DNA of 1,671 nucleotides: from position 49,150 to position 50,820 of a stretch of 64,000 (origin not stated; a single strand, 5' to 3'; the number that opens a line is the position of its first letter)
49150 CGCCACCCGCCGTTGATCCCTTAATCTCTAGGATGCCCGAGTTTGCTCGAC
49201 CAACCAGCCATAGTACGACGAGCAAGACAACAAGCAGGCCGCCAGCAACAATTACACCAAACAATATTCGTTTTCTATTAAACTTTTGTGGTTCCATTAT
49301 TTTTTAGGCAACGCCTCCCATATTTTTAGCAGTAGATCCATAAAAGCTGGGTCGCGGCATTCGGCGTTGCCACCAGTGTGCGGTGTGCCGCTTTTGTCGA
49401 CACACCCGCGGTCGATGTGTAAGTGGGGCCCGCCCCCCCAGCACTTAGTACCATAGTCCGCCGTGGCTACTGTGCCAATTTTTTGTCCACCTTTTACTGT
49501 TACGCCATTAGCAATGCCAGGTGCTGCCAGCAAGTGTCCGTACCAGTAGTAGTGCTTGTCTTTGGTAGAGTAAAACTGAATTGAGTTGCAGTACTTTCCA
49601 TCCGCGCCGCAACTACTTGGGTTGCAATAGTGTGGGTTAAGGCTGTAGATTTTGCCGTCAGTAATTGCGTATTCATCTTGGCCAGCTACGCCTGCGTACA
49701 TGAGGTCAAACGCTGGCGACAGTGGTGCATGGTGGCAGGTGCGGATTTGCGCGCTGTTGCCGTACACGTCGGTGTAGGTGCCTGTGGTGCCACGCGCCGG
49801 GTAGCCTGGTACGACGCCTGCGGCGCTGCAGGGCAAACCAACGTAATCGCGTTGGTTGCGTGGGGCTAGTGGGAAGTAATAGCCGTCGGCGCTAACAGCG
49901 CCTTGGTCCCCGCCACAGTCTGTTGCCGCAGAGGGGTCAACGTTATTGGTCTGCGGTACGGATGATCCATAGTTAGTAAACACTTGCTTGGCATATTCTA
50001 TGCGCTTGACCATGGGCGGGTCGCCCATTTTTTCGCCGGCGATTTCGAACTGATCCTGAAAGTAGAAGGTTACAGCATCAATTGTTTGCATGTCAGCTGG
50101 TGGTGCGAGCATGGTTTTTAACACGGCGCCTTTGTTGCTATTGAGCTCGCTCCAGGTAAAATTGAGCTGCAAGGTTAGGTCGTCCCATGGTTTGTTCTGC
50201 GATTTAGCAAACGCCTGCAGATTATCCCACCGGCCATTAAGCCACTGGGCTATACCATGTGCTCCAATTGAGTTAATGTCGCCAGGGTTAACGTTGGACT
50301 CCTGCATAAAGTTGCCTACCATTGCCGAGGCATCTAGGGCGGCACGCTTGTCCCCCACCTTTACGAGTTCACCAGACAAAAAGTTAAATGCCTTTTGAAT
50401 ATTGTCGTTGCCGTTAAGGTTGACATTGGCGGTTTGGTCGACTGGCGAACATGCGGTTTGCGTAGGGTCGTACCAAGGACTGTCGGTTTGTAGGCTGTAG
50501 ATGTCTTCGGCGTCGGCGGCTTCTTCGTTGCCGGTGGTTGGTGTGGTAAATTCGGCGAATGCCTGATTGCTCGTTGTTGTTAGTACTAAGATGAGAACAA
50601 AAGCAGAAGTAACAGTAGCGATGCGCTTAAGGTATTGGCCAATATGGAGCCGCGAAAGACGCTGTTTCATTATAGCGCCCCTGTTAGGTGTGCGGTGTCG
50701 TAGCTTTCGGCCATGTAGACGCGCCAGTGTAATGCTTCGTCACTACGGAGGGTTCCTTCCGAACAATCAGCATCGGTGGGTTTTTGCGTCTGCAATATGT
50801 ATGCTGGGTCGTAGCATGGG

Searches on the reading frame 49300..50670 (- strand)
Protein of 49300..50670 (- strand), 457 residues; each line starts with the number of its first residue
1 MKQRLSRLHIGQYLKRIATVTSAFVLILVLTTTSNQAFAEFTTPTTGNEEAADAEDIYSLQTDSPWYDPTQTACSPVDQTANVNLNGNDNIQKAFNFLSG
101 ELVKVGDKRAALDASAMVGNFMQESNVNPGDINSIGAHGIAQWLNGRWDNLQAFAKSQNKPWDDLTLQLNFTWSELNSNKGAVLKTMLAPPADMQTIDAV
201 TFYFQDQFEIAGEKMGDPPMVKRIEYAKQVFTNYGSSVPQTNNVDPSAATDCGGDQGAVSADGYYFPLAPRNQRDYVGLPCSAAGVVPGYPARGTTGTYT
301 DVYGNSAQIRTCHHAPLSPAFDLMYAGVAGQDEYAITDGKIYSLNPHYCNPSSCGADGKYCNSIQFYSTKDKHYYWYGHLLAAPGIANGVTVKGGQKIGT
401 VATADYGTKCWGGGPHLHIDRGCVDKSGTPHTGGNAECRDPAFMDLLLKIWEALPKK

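Call 52: search_protein_families(library=pfam, proteins=[window:49300-50670:-], max_evalue=0.001)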
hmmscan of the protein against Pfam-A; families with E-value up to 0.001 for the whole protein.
window:49300-50670:- (457 aa): 2 families
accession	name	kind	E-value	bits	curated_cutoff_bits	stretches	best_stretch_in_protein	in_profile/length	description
PF18013.6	Phage_lysozyme2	-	2.5e-22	80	28.2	1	91-234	3-140/140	Phage tail lysozyme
PF01551.29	Peptidase_M23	-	2.4e-05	24.9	28.7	1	328-419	11-85/96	Peptidase family M23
